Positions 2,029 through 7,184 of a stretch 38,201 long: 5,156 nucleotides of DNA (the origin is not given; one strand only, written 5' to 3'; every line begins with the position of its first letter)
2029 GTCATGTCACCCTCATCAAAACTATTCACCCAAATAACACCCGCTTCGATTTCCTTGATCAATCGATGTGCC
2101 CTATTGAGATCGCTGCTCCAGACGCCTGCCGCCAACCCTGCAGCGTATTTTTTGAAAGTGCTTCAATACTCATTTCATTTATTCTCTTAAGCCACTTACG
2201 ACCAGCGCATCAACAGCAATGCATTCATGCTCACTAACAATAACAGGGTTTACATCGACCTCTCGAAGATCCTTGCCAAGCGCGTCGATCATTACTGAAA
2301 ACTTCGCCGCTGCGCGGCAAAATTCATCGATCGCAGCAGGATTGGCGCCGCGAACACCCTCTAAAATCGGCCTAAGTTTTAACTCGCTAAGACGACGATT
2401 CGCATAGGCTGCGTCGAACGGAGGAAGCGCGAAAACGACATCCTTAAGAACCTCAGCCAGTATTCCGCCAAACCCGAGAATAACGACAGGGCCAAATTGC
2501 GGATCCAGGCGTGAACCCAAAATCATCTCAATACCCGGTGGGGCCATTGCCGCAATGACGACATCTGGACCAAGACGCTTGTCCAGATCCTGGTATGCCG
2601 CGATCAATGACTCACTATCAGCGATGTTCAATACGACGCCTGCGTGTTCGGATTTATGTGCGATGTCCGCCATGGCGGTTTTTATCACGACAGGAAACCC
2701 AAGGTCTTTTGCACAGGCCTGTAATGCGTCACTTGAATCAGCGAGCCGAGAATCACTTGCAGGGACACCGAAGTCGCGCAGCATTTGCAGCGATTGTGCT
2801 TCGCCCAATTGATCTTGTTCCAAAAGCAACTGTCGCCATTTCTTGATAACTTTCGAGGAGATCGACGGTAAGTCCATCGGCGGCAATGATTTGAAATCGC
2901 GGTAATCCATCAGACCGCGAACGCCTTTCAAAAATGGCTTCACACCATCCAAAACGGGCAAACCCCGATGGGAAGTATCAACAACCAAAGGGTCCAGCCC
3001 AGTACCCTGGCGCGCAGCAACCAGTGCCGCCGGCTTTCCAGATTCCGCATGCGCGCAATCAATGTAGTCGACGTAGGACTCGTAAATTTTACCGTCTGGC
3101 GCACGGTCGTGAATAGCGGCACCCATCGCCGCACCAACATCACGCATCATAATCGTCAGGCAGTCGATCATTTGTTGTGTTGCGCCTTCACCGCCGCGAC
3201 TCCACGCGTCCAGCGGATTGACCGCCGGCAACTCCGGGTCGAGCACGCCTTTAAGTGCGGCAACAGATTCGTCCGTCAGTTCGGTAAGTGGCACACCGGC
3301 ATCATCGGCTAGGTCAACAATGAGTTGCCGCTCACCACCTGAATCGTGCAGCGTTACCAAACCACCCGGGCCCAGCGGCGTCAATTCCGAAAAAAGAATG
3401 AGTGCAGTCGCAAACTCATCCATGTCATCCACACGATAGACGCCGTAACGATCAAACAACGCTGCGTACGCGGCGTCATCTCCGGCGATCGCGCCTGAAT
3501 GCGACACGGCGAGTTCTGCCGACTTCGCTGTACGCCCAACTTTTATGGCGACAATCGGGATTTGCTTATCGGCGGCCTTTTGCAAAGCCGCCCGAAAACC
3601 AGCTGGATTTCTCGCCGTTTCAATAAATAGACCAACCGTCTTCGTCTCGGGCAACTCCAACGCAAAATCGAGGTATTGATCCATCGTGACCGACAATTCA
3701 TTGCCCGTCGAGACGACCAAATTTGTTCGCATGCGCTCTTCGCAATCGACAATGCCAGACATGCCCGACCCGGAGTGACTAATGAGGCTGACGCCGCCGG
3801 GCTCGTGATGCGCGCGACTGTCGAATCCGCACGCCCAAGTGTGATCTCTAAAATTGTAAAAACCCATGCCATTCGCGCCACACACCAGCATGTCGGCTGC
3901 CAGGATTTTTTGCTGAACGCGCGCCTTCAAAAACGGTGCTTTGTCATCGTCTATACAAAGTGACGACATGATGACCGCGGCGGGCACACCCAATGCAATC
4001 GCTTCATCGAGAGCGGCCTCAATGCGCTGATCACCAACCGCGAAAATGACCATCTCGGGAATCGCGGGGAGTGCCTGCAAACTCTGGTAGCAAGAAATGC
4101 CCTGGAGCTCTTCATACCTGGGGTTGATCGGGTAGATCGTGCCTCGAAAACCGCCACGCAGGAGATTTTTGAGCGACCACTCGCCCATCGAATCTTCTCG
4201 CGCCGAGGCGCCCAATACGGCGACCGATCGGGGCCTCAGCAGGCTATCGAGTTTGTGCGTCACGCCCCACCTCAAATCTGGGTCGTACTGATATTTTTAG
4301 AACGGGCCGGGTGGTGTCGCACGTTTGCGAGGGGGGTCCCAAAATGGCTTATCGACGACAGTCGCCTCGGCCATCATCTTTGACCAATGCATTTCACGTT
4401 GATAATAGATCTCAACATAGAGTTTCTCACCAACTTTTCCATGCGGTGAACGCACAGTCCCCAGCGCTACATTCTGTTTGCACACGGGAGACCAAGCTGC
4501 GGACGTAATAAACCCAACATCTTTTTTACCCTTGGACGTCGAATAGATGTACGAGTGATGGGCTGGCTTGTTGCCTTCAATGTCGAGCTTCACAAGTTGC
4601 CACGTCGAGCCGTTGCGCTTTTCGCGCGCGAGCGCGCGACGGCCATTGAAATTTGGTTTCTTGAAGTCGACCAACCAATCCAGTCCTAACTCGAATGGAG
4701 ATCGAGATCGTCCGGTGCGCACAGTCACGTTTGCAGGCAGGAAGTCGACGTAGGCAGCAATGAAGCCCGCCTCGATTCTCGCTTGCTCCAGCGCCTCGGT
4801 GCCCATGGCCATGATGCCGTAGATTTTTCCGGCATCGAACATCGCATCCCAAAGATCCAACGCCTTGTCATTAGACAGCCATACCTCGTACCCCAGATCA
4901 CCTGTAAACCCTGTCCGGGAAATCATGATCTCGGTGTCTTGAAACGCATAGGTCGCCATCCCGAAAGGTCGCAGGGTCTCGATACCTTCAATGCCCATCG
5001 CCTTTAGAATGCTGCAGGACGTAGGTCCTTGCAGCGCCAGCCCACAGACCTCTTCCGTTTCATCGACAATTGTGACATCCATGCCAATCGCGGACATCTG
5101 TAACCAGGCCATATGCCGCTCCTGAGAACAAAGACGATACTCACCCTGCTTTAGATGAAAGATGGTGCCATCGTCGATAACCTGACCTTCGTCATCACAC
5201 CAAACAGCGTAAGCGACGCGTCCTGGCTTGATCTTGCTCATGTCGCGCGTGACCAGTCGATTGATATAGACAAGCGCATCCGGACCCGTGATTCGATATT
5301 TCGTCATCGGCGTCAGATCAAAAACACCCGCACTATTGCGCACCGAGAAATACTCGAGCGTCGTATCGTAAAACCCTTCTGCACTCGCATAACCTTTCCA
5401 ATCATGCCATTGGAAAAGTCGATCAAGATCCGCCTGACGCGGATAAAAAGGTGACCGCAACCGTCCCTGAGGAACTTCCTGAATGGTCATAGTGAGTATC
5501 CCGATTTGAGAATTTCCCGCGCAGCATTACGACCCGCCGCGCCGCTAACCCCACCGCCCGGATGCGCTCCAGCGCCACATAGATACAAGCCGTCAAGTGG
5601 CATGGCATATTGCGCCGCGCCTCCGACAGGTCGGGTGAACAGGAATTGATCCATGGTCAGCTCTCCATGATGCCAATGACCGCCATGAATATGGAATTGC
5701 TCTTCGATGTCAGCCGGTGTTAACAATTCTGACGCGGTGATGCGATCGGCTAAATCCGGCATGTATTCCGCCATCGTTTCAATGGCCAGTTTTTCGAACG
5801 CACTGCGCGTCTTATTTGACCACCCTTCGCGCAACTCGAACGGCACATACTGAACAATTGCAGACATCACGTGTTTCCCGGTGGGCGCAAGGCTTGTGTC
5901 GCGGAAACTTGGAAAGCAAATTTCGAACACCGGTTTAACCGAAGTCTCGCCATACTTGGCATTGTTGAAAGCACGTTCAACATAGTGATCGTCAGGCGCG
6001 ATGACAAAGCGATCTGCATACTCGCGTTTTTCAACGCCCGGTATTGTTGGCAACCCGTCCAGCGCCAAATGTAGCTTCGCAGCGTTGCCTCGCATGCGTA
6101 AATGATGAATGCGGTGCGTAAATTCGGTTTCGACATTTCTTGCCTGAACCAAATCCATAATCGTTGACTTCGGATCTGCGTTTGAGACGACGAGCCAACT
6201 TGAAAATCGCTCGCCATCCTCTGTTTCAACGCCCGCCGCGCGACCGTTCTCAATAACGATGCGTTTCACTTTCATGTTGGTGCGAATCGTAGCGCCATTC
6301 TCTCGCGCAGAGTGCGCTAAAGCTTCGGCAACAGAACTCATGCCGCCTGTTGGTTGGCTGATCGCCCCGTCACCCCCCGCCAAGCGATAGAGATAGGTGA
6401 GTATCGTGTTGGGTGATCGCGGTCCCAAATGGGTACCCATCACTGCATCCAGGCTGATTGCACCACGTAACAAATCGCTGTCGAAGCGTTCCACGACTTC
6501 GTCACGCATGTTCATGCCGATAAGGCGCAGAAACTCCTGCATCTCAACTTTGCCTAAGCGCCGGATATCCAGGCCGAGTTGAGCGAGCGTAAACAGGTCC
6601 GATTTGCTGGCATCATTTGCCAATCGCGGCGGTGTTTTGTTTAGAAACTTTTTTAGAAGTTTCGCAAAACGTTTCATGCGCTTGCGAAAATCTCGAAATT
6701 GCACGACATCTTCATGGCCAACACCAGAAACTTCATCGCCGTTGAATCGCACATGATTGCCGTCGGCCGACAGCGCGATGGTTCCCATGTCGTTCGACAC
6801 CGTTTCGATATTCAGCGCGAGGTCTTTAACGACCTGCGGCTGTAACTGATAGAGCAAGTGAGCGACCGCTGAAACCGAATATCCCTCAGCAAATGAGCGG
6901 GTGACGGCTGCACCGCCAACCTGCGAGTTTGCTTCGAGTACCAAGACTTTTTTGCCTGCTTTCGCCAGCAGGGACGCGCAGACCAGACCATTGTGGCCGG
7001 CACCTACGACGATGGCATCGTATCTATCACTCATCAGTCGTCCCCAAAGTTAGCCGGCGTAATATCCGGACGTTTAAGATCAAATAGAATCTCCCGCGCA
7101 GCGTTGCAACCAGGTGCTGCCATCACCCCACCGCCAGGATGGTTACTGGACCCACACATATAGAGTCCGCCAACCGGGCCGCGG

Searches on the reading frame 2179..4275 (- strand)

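Call 55: search_protein_families(library=pfam, proteins=[window:2179-4275:-], max_evalue=0.00001)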
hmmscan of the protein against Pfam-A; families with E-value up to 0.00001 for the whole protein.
window:2179-4275:- (698 aa): 4 families
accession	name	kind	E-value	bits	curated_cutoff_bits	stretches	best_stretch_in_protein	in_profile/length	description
PF13549.11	ATP-grasp_5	-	2.2e-52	178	27.6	1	487-692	7-219/221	ATP-grasp domain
PF13607.11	Succ_CoA_lig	-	1e-33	116.5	27.4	1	159-292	1-135/138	Succinyl-CoA ligase like flavodoxin domain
PF13380.12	CoA_binding_2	-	5.5e-18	65.9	22.8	1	16-138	1-112/116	CoA binding domain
PF02629.25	CoA_binding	-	7.2e-09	36.7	22.3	1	16-104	4-95/97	CoA binding domain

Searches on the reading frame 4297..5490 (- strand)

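Call 55: search_protein_families(library=pfam, proteins=[window:4297-5490:-], max_evalue=0.00001)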
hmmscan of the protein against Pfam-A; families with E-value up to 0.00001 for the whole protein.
window:4297-5490:- (397 aa): 2 families
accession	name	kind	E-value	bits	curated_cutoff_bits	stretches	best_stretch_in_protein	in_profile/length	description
PF01571.26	GCV_T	-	5.8e-55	186.7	25.6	1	27-272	11-254/255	Aminomethyltransferase folate-binding domain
PF08669.17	GCV_T_C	-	7.8e-13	48.6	25.9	1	298-385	2-80/80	Glycine cleavage T-protein C-terminal barrel domain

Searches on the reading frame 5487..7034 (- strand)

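Call 55: search_protein_families(library=pfam, proteins=[window:5487-7034:-], max_evalue=0.00001)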
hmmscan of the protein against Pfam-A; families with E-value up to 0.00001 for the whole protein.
window:5487-7034:- (515 aa): 8 families
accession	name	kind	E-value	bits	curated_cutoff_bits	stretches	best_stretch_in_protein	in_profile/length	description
PF01593.30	Amino_oxidase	-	5.5e-25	89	19.8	1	16-509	3-443/443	Flavin containing amine oxidoreductase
PF01266.30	DAO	-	5.3e-13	49.7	27.9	1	223-347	136-259/353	FAD dependent oxidoreductase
PF13450.12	NAD_binding_8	-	2.5e-12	47.3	21.9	1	9-66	1-59/68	NAD(P)-binding Rossmann-like domain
PF00890.30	FAD_binding_2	-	1.4e-08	34.8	20.4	0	6-44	1-39/414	FAD binding domain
PF03486.20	HI0933_like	-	1.7e-08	34.7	50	0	6-40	2-36/244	HI0933-like protein Rossmann domain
PF07992.20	Pyr_redox_2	-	8.9e-08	32.3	26.1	0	7-50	145-187/291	Pyridine nucleotide-disulphide oxidoreductase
PF00070.33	Pyr_redox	-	7.9e-07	29.9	22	0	7-40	2-35/82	Pyridine nucleotide-disulphide oxidoreductase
PF00996.24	GDI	-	2.3e-06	26.9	23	0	1-52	1-52/436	GDP dissociation inhibitor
